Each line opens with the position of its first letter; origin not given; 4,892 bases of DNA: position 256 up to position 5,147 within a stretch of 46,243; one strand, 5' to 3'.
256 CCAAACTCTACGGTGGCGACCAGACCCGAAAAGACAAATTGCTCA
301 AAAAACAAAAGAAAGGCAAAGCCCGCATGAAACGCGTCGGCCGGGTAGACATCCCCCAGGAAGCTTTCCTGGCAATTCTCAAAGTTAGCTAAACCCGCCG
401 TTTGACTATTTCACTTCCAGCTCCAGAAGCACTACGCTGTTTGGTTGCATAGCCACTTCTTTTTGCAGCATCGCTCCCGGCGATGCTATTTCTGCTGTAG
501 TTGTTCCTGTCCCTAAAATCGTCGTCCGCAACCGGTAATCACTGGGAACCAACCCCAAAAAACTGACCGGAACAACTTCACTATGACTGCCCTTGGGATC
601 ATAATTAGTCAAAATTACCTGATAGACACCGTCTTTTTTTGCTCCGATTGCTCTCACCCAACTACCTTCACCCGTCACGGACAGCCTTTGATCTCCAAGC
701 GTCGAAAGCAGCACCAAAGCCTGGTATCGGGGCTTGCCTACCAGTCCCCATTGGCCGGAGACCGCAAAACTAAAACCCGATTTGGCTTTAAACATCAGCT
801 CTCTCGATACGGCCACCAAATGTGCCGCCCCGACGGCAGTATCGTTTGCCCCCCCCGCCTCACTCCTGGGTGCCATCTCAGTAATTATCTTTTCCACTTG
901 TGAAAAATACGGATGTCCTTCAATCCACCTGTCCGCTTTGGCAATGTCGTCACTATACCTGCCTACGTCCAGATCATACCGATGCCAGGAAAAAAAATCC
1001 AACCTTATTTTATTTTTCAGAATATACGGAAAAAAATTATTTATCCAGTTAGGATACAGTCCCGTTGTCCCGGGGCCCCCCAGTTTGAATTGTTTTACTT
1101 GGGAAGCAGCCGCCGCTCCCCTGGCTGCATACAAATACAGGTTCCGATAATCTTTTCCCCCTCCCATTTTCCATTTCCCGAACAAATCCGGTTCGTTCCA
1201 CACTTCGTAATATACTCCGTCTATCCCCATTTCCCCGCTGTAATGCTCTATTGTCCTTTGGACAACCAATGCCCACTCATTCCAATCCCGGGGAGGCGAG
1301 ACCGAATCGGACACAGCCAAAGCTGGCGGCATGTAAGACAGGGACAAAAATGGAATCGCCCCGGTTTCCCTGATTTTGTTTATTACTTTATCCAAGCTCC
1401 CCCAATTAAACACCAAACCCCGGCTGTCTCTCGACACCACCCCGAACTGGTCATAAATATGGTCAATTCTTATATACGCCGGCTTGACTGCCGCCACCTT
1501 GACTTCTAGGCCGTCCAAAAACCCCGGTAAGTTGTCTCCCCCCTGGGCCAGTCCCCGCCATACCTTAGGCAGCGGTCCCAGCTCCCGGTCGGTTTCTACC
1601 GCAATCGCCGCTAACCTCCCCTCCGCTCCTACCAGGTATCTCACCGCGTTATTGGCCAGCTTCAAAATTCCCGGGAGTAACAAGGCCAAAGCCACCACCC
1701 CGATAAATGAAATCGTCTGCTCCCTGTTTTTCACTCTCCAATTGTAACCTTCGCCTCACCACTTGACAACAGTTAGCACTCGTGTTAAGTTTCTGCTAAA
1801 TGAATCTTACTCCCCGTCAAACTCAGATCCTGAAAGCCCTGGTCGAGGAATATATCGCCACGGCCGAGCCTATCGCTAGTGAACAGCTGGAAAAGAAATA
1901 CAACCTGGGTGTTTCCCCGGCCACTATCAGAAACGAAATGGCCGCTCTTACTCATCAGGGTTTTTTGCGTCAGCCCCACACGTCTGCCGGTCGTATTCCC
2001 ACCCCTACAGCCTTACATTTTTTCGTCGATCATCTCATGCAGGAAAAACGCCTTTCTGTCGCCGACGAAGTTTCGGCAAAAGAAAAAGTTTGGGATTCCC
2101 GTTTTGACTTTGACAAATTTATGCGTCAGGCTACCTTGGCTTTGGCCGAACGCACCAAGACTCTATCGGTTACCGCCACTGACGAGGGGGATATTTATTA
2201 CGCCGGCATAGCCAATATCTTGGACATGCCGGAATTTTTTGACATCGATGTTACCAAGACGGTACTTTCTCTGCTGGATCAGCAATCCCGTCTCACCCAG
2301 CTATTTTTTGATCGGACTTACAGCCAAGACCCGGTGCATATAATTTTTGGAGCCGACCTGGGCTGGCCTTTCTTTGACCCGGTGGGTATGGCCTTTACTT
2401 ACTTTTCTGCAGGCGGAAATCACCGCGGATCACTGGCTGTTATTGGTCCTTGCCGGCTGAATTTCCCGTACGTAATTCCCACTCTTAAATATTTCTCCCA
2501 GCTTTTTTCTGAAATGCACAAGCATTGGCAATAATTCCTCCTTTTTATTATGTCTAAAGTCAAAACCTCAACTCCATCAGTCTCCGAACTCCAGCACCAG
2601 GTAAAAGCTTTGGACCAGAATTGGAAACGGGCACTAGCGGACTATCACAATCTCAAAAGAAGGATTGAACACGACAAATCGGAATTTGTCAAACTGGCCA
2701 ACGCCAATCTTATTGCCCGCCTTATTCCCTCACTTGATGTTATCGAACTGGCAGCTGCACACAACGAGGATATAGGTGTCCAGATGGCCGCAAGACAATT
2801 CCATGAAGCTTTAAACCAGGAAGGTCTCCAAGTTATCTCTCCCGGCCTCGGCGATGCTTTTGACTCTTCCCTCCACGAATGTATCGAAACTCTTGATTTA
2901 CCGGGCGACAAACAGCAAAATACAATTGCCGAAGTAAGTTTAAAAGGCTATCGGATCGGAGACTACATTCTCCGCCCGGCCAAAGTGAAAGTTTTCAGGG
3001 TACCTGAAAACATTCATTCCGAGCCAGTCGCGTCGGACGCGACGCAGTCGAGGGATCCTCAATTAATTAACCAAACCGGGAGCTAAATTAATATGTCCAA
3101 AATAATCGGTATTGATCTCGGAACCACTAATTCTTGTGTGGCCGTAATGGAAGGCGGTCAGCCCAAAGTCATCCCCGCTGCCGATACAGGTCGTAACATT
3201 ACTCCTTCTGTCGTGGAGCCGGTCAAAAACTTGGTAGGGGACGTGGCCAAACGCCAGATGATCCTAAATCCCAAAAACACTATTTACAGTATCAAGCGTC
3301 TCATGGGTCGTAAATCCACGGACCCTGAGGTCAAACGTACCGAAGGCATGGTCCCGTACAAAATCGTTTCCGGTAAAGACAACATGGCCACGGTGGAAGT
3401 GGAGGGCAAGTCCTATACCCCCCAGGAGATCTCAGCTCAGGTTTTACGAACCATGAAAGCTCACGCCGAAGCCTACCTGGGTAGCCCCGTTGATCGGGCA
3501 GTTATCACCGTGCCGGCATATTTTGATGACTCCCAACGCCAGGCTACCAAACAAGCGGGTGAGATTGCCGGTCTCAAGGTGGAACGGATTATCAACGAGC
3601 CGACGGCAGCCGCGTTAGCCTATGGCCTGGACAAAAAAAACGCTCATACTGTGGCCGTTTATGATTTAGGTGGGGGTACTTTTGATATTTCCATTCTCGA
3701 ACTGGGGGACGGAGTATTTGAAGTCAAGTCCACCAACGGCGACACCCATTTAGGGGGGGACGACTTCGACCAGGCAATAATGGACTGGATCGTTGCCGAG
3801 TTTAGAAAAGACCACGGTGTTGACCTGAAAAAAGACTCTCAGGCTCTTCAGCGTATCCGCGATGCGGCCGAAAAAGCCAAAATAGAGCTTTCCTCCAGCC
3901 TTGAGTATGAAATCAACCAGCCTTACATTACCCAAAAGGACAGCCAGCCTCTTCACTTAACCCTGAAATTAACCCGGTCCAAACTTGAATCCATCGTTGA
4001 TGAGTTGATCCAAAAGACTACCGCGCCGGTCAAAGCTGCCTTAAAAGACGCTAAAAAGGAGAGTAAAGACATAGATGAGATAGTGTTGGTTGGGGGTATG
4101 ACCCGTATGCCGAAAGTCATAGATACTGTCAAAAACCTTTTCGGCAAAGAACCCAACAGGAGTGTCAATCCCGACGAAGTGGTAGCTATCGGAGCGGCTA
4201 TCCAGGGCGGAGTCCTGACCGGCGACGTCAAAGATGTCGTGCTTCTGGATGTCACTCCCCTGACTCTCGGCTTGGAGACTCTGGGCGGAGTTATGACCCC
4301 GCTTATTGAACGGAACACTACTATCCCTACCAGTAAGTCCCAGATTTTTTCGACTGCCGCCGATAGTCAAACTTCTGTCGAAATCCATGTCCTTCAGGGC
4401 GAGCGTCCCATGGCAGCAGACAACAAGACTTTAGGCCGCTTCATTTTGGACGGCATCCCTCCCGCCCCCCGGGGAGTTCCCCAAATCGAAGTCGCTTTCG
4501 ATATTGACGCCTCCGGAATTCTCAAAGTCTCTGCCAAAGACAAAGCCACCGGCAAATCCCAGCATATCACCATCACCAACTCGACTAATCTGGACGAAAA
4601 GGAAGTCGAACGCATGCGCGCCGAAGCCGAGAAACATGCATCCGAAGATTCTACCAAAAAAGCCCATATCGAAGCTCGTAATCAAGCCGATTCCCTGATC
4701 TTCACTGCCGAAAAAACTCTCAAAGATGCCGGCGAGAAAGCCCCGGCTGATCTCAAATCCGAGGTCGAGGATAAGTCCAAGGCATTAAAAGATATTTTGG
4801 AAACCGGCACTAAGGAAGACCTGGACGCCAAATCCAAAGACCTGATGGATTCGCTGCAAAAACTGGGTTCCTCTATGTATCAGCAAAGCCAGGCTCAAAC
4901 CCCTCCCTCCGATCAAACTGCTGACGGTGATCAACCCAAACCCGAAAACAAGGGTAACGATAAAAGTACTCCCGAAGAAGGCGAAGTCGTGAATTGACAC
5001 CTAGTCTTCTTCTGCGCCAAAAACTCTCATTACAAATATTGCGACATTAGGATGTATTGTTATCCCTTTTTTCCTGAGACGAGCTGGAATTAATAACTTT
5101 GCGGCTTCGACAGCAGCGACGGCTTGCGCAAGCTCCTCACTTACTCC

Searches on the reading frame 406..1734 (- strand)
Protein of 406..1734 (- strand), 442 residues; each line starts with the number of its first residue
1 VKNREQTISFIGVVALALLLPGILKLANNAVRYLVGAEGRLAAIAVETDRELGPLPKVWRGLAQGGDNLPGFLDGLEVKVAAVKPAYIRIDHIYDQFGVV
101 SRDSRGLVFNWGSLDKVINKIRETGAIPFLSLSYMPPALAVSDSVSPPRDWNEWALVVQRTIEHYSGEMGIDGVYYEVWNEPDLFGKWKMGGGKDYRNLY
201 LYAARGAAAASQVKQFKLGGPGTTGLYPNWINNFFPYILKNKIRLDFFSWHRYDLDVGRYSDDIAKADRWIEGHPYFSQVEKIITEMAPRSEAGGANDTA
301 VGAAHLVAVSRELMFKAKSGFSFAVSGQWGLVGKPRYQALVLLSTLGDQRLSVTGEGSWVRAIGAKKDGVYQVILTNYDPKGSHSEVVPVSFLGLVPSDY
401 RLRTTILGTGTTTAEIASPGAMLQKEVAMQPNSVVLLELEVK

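Call 66: search_protein_families(library=pfam, proteins=[window:406-1734:-], max_evalue=0.0001)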
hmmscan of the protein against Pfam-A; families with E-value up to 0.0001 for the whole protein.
window:406-1734:- (442 aa): 1 family
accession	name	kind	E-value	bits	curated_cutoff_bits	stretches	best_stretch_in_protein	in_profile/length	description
PF01229.23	Glyco_hydro_39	-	1.1e-26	94.2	26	1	44-288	3-262/472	Glycosyl hydrolases family 39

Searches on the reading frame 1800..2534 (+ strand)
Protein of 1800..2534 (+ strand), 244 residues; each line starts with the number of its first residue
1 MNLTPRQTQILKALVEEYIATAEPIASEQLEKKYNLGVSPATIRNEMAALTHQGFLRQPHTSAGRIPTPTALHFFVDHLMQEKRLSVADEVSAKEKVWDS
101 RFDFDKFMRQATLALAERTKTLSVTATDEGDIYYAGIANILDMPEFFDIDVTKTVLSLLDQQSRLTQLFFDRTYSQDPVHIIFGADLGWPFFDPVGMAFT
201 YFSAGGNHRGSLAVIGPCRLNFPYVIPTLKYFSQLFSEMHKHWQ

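Call 66: search_protein_families(library=pfam, proteins=[window:1800-2534:+], max_evalue=0.0001)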
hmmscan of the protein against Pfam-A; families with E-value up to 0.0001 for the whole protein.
window:1800-2534:+ (244 aa): 2 families
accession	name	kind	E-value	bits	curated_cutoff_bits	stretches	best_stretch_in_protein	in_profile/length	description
PF01628.27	HrcA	-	4e-16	60.1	22.2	1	80-226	82-215/215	HrcA protein C terminal domain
PF03444.21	HrcA_DNA-bdg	-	2.3e-05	24.4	21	1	2-73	1-71/79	Winged helix-turn-helix transcription repressor, HrcA DNA-binding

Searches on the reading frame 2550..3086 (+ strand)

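Call 66: search_protein_families(library=pfam, proteins=[window:2550-3086:+], max_evalue=0.0001)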
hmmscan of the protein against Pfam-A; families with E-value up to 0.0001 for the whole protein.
window:2550-3086:+ (178 aa): 1 family
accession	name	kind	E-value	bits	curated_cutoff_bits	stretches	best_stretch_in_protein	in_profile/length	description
PF01025.24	GrpE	-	7.7e-31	107.4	25.8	1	6-148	15-163/165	GrpE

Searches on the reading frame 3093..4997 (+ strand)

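Call 66: search_protein_families(library=pfam, proteins=[window:3093-4997:+], max_evalue=0.0001)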
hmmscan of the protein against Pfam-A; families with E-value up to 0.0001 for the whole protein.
window:3093-4997:+ (634 aa): 2 families
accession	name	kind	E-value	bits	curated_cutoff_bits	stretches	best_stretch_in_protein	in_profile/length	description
PF00012.26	HSP70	-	4.4e-252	838.1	20.6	1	4-597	1-599/599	Hsp70 protein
PF06723.19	MreB_Mbl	-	1.8e-18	66.9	27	1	114-369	74-316/327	MreB/Mbl protein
